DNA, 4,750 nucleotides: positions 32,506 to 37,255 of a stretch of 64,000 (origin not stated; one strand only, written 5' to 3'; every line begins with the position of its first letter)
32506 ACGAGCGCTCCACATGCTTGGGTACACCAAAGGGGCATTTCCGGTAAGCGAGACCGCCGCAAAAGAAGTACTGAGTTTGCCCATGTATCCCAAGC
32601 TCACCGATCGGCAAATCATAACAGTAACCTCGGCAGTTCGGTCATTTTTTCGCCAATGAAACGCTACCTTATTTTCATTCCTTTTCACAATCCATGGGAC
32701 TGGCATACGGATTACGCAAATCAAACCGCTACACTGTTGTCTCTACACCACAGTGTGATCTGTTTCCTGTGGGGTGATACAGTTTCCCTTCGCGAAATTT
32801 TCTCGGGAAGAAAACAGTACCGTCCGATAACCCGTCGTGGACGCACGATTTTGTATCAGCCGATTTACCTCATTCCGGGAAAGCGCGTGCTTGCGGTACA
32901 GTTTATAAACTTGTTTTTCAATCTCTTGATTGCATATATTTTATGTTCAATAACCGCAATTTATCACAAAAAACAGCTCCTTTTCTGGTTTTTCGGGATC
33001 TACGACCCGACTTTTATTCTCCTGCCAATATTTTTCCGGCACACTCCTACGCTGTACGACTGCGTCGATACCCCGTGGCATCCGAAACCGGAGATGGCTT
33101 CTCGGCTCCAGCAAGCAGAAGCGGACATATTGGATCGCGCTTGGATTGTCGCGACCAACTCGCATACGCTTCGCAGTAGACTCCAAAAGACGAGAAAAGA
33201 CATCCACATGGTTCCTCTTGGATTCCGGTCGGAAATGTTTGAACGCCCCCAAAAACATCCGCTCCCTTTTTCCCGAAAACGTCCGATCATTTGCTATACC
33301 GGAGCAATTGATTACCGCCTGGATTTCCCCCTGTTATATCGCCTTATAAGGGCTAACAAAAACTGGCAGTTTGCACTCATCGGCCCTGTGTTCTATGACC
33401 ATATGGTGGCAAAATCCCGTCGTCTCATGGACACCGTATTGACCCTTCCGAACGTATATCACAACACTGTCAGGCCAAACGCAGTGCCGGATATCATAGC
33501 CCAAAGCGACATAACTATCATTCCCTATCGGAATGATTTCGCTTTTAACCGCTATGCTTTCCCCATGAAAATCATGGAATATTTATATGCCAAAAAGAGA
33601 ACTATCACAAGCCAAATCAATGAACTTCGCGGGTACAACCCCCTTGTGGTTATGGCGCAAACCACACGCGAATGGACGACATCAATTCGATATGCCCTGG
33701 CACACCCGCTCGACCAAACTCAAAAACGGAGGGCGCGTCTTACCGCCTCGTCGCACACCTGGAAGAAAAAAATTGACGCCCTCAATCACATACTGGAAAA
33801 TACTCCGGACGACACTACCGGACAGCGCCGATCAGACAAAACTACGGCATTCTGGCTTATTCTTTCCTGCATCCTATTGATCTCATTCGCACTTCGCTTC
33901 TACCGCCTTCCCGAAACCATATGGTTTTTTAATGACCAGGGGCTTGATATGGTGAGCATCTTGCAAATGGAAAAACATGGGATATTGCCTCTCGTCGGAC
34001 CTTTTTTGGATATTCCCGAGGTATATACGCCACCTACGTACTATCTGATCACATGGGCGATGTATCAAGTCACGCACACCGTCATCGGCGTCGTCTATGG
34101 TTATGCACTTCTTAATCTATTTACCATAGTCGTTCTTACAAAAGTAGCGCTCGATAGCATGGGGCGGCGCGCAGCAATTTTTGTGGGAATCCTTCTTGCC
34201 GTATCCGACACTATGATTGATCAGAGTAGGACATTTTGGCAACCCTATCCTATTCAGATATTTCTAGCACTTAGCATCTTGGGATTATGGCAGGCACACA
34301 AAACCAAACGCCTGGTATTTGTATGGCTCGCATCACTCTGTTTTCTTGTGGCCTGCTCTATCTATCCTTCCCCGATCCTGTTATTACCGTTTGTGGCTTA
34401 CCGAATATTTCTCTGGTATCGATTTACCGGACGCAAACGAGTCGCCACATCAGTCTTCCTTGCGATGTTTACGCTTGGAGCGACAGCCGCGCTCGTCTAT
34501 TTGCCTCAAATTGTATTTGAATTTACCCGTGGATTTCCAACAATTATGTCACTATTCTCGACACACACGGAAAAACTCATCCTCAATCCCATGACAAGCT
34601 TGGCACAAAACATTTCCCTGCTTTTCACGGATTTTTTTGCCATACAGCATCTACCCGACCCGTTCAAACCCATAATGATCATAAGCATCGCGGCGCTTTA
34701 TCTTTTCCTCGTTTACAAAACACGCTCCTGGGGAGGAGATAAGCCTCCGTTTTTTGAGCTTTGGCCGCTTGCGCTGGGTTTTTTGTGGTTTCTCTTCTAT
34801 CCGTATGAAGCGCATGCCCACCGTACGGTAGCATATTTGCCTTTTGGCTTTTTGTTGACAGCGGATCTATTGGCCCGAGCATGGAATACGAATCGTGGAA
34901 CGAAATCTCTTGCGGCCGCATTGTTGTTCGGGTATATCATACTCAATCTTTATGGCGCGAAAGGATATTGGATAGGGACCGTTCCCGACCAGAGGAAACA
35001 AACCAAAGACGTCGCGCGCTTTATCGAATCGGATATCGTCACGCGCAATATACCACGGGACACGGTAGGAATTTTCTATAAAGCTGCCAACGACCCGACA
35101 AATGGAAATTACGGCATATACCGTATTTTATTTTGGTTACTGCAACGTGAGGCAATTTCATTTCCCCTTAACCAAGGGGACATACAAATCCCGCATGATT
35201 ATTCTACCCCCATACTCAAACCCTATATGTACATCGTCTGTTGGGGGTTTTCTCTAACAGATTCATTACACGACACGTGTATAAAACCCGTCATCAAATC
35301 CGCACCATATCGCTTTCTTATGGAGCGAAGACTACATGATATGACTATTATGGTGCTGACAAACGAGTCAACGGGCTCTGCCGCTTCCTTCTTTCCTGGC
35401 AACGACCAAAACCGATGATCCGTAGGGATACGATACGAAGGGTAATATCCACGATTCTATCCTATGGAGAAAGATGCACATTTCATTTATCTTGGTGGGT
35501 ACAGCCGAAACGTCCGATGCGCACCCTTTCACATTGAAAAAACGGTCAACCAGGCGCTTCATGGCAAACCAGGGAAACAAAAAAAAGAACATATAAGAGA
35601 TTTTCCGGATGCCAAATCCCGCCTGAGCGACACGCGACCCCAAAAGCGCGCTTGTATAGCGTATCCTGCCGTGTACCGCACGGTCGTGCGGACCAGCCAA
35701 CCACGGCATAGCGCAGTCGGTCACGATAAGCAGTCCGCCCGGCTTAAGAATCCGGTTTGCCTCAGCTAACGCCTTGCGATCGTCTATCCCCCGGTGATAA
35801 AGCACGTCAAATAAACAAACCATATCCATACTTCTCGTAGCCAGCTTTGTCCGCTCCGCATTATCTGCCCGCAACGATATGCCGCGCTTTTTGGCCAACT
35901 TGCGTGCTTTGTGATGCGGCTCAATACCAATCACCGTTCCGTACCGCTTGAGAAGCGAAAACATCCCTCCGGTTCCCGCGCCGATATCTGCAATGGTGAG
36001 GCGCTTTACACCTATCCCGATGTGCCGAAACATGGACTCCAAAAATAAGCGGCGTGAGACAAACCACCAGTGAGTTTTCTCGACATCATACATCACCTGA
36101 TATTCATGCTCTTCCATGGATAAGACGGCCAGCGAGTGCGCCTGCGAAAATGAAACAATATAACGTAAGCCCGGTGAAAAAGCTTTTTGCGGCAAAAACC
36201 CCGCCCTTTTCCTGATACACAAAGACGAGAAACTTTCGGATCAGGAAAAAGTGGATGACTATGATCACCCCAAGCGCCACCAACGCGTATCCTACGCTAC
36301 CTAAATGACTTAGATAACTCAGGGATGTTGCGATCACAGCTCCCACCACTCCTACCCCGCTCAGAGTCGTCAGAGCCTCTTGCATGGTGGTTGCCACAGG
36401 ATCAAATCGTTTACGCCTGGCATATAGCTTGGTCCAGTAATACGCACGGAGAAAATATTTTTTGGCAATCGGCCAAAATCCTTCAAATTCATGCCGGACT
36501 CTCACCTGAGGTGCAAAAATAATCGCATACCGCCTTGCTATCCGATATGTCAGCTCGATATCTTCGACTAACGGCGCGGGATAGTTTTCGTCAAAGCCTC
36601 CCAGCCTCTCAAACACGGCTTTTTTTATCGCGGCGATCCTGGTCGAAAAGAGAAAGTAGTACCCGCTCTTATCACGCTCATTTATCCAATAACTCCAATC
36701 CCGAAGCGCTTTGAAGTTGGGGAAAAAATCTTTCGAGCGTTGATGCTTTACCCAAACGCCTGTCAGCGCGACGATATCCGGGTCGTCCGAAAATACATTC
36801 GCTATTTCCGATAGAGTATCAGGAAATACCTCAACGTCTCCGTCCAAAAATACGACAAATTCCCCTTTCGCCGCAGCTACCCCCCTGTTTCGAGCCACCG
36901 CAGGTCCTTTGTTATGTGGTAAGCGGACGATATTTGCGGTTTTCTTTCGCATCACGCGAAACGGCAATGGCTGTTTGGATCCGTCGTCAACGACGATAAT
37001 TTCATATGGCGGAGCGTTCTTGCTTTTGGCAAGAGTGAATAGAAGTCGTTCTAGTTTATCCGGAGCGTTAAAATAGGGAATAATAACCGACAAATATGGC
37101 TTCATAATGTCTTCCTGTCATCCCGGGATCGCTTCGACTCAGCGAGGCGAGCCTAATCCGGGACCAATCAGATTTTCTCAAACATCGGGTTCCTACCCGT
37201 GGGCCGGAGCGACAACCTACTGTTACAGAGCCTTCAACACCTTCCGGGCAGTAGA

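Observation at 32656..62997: Extraordinary density of GT-C-like polytopic membrane proteins (>=11 in 30 kb) together with two DPM1-like polyprenol-P-sugar synthases: candidate multi-enzyme protein O-glycosylation system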

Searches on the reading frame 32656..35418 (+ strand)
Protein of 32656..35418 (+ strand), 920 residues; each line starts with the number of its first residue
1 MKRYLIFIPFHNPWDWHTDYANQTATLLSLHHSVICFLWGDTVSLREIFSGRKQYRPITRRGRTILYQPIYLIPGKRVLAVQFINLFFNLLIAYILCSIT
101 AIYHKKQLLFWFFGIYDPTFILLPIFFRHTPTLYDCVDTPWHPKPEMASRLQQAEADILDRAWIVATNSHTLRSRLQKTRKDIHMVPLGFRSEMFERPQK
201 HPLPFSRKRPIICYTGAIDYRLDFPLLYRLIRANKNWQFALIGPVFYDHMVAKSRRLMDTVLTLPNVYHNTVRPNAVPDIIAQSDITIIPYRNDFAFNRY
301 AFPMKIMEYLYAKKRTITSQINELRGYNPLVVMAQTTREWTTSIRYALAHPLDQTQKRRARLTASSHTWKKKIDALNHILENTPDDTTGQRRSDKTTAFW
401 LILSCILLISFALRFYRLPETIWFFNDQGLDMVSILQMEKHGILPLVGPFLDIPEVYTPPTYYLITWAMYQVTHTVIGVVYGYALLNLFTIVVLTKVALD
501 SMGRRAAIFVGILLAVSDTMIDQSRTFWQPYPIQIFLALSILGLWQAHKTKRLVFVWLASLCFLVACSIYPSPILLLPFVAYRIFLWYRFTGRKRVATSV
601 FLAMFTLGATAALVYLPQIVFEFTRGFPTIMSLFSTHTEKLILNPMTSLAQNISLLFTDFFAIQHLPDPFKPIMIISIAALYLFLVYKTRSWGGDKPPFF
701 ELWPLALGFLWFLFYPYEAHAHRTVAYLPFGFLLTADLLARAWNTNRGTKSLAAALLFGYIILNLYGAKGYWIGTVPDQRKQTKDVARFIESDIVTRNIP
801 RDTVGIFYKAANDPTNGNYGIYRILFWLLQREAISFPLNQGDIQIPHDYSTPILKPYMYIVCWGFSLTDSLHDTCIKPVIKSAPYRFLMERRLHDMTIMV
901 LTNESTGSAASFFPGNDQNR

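Call 5: search_protein_families(library=pfam, max_evalue=0.1, proteins=[window:32656-35418:+])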
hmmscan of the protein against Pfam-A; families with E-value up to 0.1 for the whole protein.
window:32656-35418:+ (920 aa): 2 families
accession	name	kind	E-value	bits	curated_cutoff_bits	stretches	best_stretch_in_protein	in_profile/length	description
PF13692.12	Glyco_trans_1_4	-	5.3e-05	24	27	1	230-348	26-140/142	Glycosyl transferases group 1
PF00534.26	Glycos_transf_1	-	0.0015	18.6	26.4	1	202-322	8-125/172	Glycosyl transferases group 1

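Call 7: search_protein_families(library=ncbifam, max_evalue=0.1, proteins=[window:32656-35418:+])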
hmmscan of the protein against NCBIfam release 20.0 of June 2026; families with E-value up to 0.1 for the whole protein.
window:32656-35418:+ (920 aa): 2 families
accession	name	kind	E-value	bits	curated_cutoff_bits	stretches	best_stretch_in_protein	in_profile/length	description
NF047676.1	TeichurnBiosyTuaH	equivalog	1.6e-23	83.2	550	1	81-371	73-375/384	teichuronic acid biosynthesis protein TuaH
TIGR03087.1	stp1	hypoth_equivalog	7.1e-06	25.4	316.65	1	154-221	168-236/397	TIGR03087 family PEP-CTERM/XrtA system glycosyltransferase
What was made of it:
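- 32656..35418 (+): Fusion protein (920 aa): N-terminal cytoplasmic GT4/TuaH-like domain plus C-terminal polytopic PMT_2-like domain. Probable GT-C with moderate evidence. Glyco_trans_1_4 5e-5 and TuaH 1.6e-23 (calls 5, 7).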

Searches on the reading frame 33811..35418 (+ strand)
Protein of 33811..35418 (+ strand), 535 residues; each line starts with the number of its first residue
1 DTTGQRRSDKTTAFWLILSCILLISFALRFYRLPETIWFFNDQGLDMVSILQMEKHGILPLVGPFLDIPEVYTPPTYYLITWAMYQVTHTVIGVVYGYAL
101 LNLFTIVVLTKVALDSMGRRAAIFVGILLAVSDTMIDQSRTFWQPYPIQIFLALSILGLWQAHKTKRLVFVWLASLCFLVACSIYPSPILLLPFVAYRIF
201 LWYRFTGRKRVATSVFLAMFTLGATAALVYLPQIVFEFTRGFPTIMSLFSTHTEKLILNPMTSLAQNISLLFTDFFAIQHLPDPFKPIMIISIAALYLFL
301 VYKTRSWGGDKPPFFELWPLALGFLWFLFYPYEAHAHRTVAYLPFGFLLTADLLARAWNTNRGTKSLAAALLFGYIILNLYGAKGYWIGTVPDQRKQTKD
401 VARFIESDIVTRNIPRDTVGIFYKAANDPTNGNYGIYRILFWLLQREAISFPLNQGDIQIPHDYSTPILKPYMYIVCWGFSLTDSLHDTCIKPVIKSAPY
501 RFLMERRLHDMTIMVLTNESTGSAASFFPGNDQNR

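Call 95: search_protein_families(library=pfam, max_evalue=1, proteins=[window:33811-35418:+])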
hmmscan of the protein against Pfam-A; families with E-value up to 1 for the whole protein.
window:33811-35418:+ (535 aa): 1 family
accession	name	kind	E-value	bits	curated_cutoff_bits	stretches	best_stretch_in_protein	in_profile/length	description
PF13231.12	PMT_2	-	0.016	15.9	26.1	1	74-181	3-109/160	Dolichyl-phosphate-mannose-protein mannosyltransferase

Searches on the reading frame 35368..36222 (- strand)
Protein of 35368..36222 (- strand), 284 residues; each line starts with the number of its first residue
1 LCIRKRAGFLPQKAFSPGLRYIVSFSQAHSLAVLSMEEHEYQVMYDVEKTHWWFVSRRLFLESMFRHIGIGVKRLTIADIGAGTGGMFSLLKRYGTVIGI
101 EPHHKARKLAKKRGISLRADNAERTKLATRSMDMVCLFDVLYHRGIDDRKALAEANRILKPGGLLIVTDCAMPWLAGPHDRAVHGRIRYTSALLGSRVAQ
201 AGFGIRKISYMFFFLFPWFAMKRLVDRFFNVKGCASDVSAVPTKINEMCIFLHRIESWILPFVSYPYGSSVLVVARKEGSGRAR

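Call 6: search_protein_families(library=pfam, max_evalue=0.1, proteins=[window:35368-36222:-])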
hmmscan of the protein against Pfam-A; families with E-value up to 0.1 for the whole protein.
window:35368-36222:- (284 aa): 8 families
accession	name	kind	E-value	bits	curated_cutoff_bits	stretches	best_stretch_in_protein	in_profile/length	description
PF08241.18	Methyltransf_11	-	5.7e-16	59.4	21.2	1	79-167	2-95/95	Methyltransferase domain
PF13649.12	Methyltransf_25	-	1.4e-12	48.6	27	1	77-163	1-97/97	Methyltransferase domain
PF13847.12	Methyltransf_31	-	5.1e-09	36.4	27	1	74-173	4-116/145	Methyltransferase domain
PF13489.12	Methyltransf_23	-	7.7e-09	35.9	27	1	76-173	25-122/164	Methyltransferase domain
PF08242.18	Methyltransf_12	-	2.7e-08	34.9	30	1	79-165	2-98/98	Methyltransferase domain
PF01209.24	Ubie_methyltran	-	0.012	15.4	20.1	1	104-171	90-155/233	ubiE/COQ5 methyltransferase family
PF20922.3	Anamorsin_N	-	0.047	13.8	27.1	1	128-170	48-90/163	Anamorsin, N-terminal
PF05148.21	Methyltransf_8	-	0.055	13.8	27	1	123-169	114-158/219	Hypothetical methyltransferase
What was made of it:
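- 35368..36222 (-): SAM-dependent methyltransferase. Methyltransf_11 5.7e-16 (call 6)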

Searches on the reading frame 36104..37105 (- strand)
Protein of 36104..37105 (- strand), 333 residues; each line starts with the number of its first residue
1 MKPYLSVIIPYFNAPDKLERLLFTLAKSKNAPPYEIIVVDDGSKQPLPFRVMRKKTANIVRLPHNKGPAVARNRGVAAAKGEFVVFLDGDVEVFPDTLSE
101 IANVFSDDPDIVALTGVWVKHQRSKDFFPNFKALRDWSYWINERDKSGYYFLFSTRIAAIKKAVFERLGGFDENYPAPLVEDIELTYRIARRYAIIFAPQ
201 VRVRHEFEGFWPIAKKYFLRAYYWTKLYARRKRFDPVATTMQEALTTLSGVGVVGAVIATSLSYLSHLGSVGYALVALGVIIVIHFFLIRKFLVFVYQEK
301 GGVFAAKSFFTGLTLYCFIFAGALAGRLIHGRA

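Call 6: search_protein_families(library=pfam, max_evalue=0.1, proteins=[window:36104-37105:-])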
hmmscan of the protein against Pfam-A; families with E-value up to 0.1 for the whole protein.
window:36104-37105:- (333 aa): 6 families
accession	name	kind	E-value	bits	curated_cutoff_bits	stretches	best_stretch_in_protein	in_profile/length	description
PF00535.33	Glycos_transf_2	-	2.2e-26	93.2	23.3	1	6-130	1-128/168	Glycosyl transferase family 2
PF13641.12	Glyco_tranf_2_3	-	1.5e-18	68.1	27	1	4-211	2-217/230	Glycosyltransferase like family 2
PF10111.15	Glyco_tranf_2_2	-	4.2e-17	63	27.3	1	6-203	1-213/276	Glycosyltransferase like family 2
PF13632.12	Glyco_trans_2_3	-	3.4e-08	34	27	1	83-287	1-197/198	Glycosyl transferase family group 2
PF13506.12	Glyco_transf_21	-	6.1e-05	23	21.7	1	73-201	23-150/174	Glycosyl transferase family 21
PF03142.21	Chitin_synth_2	-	0.0013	17.9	27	1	72-127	193-248/527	Chitin synthase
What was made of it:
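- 36104..37105 (-): GT2 with two C-terminal hydrophobic segments. EpsD/MftF-like, not of the polyprenyl-P-sugar synthase subtype. Glycos_transf_2 2.2e-26 (call 6).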

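Call 79: search_protein_families(library=ncbifam, max_evalue=0.01, proteins=[window:36104-37105:-])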
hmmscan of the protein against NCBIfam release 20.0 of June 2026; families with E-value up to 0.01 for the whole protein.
window:36104-37105:- (333 aa): 22 families
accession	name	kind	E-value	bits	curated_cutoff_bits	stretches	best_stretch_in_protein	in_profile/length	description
NF041875.1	EPS_EpsD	equivalog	2.2e-30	106.2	370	1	5-208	1-209/325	exopolysaccharide biosynthesis glycosyltransferase EpsD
TIGR03965.1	mycofact_glyco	equivalog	2.9e-30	105.6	280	1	5-277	76-352/467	mycofactocin biosynthesis glycosyltransferase MftF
NF050819.1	PolSacchBiosHfsG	equivalog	6.8e-18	64.9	500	1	2-229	11-241/302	polysaccharide biosynthesis protein HfsG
TIGR04283.1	glyco_like_mftF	equivalog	1.2e-17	64.3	182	1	5-199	1-179/221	TIGR04283 family arsenosugar biosynthesis glycosyltransferase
TIGR03937.1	PgaC_IcaA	equivalog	3.3e-16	59.3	422.3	1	3-201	45-246/407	poly-beta-1,6-N-acetyl-D-glucosamine synthase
NF007482.0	PRK10073.1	equivalog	2.1e-15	56.6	423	1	2-129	5-137/334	glycosyltransferase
NF047683.1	TeichurnBiosyTuaG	equivalog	5.3e-11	42.6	400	1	2-104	5-110/252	teichuronic acid biosynthesis protein TuaG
NF038299.1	EPS_HpsN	equivalog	2.2e-10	40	425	1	3-124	1-125/317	hormogonium polysaccharide biosynthesis glycosyltransferase HpsN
TIGR04242.1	nodulat_NodC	equivalog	7.5e-10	38.3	550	1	3-142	48-189/395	chitooligosaccharide synthase NodC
NF038302.1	EPS_HpsE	equivalog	1.6e-09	37.2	300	1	5-151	3-155/307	hormogonium polysaccharide biosynthesis glycosyltransferase HpsE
NF050050.1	ProtGlycPglI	equivalog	5.1e-09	35.9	500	1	2-102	1-105/306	GalNAc(5)-diNAcBac-PP-undecaprenol beta-1,3-glucosyltransferase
TIGR03111.1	glyc2_xrt_Gpos1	hypoth_equivalog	4.4e-08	32.3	363.95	1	3-121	49-172/439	TIGR03111 family XrtG-associated glycosyltransferase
NF041394.1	GtaseAglG_Halo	equivalog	1.1e-07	31.4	440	1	33-207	32-217/304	glucosyl-dolichyl phosphate glucuronosyltransferase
TIGR01556.1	rhamnosyltran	subfamily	2.2e-07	30.4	200.55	1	29-205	17-200/281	rhamnosyltransferase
NF007986.1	PRK10714.1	equivalog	7.6e-07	28.4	529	1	5-113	8-123/316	undecaprenyl-phosphate 4-deoxy-4-formamido-L-arabinose transferase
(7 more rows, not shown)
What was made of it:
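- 36104..37105 (-): NCBIfam top hits are EpsD and MftF (call 79).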
